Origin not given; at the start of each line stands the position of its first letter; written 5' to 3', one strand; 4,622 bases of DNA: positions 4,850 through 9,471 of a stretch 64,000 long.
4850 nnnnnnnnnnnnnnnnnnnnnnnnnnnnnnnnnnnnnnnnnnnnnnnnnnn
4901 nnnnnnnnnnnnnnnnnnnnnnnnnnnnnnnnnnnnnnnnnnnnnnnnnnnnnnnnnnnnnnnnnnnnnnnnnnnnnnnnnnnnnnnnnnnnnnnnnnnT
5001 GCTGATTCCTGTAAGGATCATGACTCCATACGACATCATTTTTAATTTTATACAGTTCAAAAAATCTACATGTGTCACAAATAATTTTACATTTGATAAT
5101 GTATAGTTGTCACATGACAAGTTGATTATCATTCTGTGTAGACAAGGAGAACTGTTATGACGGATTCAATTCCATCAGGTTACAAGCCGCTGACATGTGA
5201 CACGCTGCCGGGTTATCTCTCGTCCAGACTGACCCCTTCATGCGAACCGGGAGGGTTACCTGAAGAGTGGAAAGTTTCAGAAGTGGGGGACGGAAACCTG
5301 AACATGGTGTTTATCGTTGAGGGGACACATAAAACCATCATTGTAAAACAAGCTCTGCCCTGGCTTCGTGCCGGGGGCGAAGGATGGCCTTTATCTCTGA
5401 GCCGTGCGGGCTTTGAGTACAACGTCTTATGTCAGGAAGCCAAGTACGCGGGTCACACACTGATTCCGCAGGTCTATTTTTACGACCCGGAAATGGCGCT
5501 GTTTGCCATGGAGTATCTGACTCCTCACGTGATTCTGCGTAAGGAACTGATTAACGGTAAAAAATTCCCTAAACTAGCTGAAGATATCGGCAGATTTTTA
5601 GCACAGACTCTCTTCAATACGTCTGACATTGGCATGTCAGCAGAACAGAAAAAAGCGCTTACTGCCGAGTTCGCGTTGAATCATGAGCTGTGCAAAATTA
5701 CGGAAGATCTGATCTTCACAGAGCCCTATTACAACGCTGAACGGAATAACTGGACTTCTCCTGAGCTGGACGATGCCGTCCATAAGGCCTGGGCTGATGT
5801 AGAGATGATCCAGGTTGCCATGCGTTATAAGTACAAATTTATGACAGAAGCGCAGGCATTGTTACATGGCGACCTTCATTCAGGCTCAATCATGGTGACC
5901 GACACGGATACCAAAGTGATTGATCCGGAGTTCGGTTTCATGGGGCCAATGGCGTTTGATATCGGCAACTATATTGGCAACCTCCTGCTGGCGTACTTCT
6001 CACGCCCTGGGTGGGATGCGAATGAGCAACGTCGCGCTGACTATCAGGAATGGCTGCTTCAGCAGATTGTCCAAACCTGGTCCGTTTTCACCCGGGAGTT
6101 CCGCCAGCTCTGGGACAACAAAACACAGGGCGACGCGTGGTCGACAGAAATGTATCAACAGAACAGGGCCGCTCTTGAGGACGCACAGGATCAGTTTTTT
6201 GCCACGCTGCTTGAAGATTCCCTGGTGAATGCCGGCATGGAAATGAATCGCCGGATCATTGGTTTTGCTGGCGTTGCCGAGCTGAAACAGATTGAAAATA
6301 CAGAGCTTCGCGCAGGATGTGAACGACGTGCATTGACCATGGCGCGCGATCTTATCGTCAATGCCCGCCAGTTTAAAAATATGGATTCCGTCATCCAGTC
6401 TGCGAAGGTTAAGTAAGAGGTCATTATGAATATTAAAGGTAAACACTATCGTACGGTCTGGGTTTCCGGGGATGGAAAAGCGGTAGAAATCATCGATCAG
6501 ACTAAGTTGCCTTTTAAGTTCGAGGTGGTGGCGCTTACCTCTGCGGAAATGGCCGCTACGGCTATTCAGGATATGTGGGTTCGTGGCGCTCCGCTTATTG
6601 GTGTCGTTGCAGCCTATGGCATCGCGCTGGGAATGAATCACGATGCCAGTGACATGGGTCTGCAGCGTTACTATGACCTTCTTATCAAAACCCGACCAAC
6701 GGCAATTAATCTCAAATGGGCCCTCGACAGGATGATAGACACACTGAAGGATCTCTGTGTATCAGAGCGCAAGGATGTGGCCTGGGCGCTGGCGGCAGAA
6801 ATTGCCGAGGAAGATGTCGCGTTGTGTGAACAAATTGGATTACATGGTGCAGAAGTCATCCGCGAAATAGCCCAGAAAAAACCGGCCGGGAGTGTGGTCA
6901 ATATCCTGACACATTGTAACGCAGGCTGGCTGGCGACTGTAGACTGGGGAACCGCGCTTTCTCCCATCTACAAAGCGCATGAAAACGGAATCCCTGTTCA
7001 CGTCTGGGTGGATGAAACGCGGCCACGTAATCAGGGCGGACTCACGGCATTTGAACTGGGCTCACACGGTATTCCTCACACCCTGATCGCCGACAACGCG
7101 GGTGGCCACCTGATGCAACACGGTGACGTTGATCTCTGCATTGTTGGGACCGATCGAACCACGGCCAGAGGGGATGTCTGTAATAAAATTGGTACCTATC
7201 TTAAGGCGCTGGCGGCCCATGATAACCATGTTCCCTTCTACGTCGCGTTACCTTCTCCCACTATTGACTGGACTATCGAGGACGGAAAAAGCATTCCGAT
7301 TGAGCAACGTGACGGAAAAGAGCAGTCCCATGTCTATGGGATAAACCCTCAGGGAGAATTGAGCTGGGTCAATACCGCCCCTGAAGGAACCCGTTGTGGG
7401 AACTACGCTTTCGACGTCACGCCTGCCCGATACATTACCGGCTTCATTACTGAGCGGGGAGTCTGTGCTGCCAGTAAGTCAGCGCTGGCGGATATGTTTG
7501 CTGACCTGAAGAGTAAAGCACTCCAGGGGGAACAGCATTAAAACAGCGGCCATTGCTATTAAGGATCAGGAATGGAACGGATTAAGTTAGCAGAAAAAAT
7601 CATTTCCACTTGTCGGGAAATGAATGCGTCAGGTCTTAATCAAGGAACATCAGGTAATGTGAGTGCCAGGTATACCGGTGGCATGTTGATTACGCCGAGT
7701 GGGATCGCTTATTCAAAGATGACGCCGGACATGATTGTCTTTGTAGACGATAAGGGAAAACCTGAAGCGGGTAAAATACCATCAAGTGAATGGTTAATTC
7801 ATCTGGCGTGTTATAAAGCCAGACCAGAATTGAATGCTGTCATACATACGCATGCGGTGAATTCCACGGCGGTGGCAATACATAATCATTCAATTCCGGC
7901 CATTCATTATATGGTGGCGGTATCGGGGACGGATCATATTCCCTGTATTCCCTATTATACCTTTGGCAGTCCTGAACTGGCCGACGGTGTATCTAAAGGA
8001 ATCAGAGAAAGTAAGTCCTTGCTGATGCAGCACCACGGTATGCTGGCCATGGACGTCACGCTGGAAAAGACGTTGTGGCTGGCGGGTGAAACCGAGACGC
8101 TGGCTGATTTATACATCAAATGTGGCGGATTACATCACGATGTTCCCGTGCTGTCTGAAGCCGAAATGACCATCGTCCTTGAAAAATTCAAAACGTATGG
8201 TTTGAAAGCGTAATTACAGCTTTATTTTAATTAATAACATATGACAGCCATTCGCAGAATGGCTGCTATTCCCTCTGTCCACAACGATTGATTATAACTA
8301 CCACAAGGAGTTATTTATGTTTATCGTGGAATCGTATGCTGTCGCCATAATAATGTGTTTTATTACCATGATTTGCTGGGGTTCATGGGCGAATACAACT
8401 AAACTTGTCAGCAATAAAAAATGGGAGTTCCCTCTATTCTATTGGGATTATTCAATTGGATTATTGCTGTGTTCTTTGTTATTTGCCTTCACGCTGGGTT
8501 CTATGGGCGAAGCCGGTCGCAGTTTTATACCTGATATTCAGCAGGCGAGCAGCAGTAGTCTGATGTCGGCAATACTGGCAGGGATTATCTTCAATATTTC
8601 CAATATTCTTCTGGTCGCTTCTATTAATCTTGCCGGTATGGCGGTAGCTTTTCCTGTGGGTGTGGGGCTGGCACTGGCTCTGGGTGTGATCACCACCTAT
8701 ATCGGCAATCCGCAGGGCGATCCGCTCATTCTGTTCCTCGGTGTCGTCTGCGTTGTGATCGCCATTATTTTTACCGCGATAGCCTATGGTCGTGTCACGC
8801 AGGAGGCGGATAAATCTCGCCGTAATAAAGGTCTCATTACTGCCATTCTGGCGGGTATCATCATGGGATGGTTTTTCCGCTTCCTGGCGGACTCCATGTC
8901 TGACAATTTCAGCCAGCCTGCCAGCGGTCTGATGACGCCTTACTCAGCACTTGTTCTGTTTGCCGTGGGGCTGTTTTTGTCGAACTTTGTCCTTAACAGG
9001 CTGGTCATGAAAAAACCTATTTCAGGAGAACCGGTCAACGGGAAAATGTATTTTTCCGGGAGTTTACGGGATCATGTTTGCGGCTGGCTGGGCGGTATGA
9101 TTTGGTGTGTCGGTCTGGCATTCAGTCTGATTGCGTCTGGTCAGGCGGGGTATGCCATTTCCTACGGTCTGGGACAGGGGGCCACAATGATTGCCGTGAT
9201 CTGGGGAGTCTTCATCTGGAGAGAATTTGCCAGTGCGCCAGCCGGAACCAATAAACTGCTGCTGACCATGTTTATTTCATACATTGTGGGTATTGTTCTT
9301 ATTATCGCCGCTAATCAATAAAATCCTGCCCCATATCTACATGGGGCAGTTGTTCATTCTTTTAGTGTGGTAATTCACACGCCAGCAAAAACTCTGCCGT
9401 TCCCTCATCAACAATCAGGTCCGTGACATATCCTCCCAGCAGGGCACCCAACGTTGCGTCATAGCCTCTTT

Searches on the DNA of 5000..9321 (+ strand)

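Call 20: search_dna_similar(query=window:5000-9321:+, collection=ecoli_genomes, mode=near, max_rows=25, rows=spread)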
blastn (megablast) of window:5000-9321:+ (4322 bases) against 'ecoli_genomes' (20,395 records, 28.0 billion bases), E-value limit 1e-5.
Records with a match: 1597; places in all: 1609; records where one place covers at least 80% of the query: 1077.
Genomes with a match: 1596 of 5426; with a place that covers at least 80% of the query: 1077. Places per genome that has any: lowest 1, median 1, highest 2. On chromosomes: 1608 places; on plasmids: 1.
Best place of each record, by identity: >=99% 1582; 95-99% 15.
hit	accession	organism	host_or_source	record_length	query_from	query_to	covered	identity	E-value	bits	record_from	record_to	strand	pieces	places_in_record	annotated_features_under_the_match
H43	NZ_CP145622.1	Escherichia coli strain S1-ESP-02-A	Homo sapiens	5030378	1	4322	100%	100.0%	0e+0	7999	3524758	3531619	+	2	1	IS66-like element ISEc23 family transposase | mtnK: S-methyl-5-thioribose kinase | mtnA: S-methyl-5-thioribose-1-phosphate isomerase | multidrug DMT transporter permease (x2) | L-fuculose-phosphate aldolase | and 2 other names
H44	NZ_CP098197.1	Escherichia coli strain Z0117EC0062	Canis lupus familiaris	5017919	1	4322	100%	100.0%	0e+0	7982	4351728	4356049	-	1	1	mtnK: S-methyl-5-thioribose kinase | mtnA: S-methyl-5-thioribose-1-phosphate isomerase | GRP family sugar transporter | L-fuculose-phosphate aldolase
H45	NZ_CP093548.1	Escherichia coli strain YL03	Homo sapiens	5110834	1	4322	100%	100.0%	0e+0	7982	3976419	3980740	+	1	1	mtnK: S-methyl-5-thioribose kinase | mtnA: S-methyl-5-thioribose-1-phosphate isomerase | GRP family sugar transporter | L-fuculose-phosphate aldolase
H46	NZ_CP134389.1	Escherichia coli strain TUM10828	Homo sapiens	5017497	1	4322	100%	100.0%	0e+0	7982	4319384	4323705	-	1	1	mtnK: S-methyl-5-thioribose kinase | mtnA: S-methyl-5-thioribose-1-phosphate isomerase | GRP family sugar transporter | L-fuculose-phosphate aldolase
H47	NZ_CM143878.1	Escherichia coli strain E11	Homo sapiens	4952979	1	4322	100%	100.0%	0e+0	7982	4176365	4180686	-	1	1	mtnK: S-methyl-5-thioribose kinase | mtnA: S-methyl-5-thioribose-1-phosphate isomerase | GRP family sugar transporter | L-fuculose-phosphate aldolase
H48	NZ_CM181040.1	Escherichia coli strain M12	cow with mastitis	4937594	1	4322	100%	100.0%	0e+0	7982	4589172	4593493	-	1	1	mtnK: S-methyl-5-thioribose kinase | mtnA: S-methyl-5-thioribose-1-phosphate isomerase | GRP family sugar transporter | L-fuculose-phosphate aldolase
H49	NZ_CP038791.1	Escherichia coli strain PF9285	bovine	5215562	1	4322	100%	100.0%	0e+0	7969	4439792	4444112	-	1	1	mtnK: S-methyl-5-thioribose kinase | mtnA: S-methyl-5-thioribose-1-phosphate isomerase | GRP family sugar transporter | L-fuculose-phosphate aldolase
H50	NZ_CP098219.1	Escherichia coli strain Z0117EC0013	Canis lupus familiaris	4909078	1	4322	100%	99.7%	0e+0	7904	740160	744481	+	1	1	mtnK: S-methyl-5-thioribose kinase | mtnA: S-methyl-5-thioribose-1-phosphate isomerase | GRP family sugar transporter | L-fuculose-phosphate aldolase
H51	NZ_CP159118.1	Escherichia coli strain 10034292-3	Homo sapiens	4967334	1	4322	100%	99.7%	0e+0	7904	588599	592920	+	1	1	mtnK: S-methyl-5-thioribose kinase | mtnA: S-methyl-5-thioribose-1-phosphate isomerase | GRP family sugar transporter | L-fuculose-phosphate aldolase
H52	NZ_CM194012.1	Escherichia coli strain KUEC74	Homo sapiens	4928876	1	4322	100%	99.7%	0e+0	7904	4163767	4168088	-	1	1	mtnK: S-methyl-5-thioribose kinase | mtnA: S-methyl-5-thioribose-1-phosphate isomerase | GRP family sugar transporter | L-fuculose-phosphate aldolase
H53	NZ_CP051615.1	Escherichia coli O25b:H4-ST131 strain 2017_APHA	Pig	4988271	1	4322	100%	99.7%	0e+0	7899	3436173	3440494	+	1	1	mtnK: S-methyl-5-thioribose kinase | mtnA: S-methyl-5-thioribose-1-phosphate isomerase | GRP family sugar transporter | L-fuculose-phosphate aldolase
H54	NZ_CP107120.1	Escherichia coli strain S12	human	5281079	1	4322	100%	99.7%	0e+0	7899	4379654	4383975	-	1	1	mtnK: S-methyl-5-thioribose kinase | mtnA: S-methyl-5-thioribose-1-phosphate isomerase | GRP family sugar transporter | L-fuculose-phosphate aldolase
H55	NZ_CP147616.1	Escherichia coli strain GN06098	Homo sapiens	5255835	1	4322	100%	99.7%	0e+0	7899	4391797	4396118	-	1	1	mtnK: S-methyl-5-thioribose kinase | mtnA: S-methyl-5-thioribose-1-phosphate isomerase | GRP family sugar transporter | L-fuculose-phosphate aldolase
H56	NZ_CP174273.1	Escherichia coli O25b:H4-ST131 strain MB1159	Homo sapiens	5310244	1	4322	100%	99.7%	0e+0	7899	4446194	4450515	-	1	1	mtnK: S-methyl-5-thioribose kinase | mtnA: S-methyl-5-thioribose-1-phosphate isomerase | GRP family sugar transporter | L-fuculose-phosphate aldolase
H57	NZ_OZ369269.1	Escherichia coli strain Esc14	not applicable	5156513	1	4322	100%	99.7%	0e+0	7899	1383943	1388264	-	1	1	mtnK: S-methyl-5-thioribose kinase | mtnA: S-methyl-5-thioribose-1-phosphate isomerase | GRP family sugar transporter | L-fuculose-phosphate aldolase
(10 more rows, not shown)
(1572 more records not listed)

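Call 60: search_dna_similar(query=window:8317-9263:+, collection=ecoli_genomes, mode=near, max_rows=8, rows=spread)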
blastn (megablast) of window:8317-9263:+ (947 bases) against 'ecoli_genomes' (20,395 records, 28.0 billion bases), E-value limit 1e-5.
Records with a match: 1240; places in all: 1267; records where one place covers at least 80% of the query: 1214.
Genomes with a match: 1239 of 5426; with a place that covers at least 80% of the query: 1214. Places per genome that has any: lowest 1, median 1, highest 3. On chromosomes: 1266 places; on plasmids: 1.
Best place of each record, by identity: >=99% 1225; 95-99% 15.
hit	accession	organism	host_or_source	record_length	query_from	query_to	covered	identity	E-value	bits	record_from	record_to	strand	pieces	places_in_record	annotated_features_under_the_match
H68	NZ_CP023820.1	Escherichia coli strain 7/2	Homo sapiens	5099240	1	947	100%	100.0%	0e+0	1749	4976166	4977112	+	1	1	GRP family sugar transporter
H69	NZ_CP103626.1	Escherichia coli strain 4012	Homo sapiens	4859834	1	947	100%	100.0%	0e+0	1749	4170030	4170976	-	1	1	GRP family sugar transporter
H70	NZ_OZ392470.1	Escherichia coli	Homo sapiens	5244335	1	947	100%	100.0%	0e+0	1749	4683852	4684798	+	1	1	GRP family sugar transporter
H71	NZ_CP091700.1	Escherichia coli strain KFu019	river water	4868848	1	947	100%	99.5%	0e+0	1722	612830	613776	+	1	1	GRP family sugar transporter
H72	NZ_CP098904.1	Escherichia coli strain CUVET19-1396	Canis lupus familiaris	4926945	1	947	100%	99.5%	0e+0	1722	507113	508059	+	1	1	GRP family sugar transporter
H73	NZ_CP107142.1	Escherichia coli strain S3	human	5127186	1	947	100%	99.4%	0e+0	1716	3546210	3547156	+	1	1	GRP family sugar transporter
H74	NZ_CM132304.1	Escherichia coli strain 2020S05-235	Homo sapiens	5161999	1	947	100%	99.4%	0e+0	1716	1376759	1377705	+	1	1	GRP family sugar transporter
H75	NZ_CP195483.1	Escherichia coli strain 21AR0807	Homo sapiens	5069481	735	947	22%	99.5%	2e-104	388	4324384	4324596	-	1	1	multidrug DMT transporter permease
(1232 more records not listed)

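Call 61: search_dna_similar(query=window:5040-5400:+, collection=ecoli_genomes, mode=near, max_rows=8, rows=spread)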
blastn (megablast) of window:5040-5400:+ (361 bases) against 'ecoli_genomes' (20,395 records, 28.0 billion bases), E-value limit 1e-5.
Records with a match: 1080; places in all: 1083; records where one place covers at least 80% of the query: 1075.
Genomes with a match: 1080 of 5426; with a place that covers at least 80% of the query: 1075. Places per genome that has any: lowest 1, median 1, highest 2. On chromosomes: 1083 places; on plasmids: 0.
Best place of each record, by identity: >=99% 1065; 95-99% 2; 90-95% 13.
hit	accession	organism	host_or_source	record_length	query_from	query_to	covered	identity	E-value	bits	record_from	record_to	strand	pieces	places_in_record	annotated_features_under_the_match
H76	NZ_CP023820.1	Escherichia coli strain 7/2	Homo sapiens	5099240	1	361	100%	100.0%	0e+0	667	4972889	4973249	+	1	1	mtnK: S-methyl-5-thioribose kinase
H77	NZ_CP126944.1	Escherichia coli O1:K1:H7 strain APEC E16002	Gallus gallus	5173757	1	361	100%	100.0%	0e+0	667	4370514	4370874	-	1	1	mtnK: S-methyl-5-thioribose kinase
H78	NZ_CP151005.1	Escherichia coli strain 19KM1766N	Dog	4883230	1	361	100%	100.0%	0e+0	667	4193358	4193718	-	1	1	mtnK: S-methyl-5-thioribose kinase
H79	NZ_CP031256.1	Escherichia coli strain M16807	Homo sapiens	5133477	1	361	100%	99.4%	0e+0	656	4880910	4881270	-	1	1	mtnK: S-methyl-5-thioribose kinase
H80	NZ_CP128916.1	Escherichia coli strain TUM13770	Homo sapiens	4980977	1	361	100%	99.4%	0e+0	656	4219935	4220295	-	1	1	mtnK: S-methyl-5-thioribose kinase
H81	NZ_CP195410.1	Escherichia coli strain 20AR0479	Homo sapiens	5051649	1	361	100%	99.4%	0e+0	656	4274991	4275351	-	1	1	mtnK: S-methyl-5-thioribose kinase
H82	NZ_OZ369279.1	Escherichia coli strain Esc25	not applicable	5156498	1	361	100%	99.4%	0e+0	656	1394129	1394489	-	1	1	mtnK: S-methyl-5-thioribose kinase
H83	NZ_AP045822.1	Escherichia coli strain 23CRST049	Homo sapiens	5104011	218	361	40%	100.0%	4e-68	267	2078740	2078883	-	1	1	mtnK: S-methyl-5-thioribose kinase | AIDA repeat-containing protein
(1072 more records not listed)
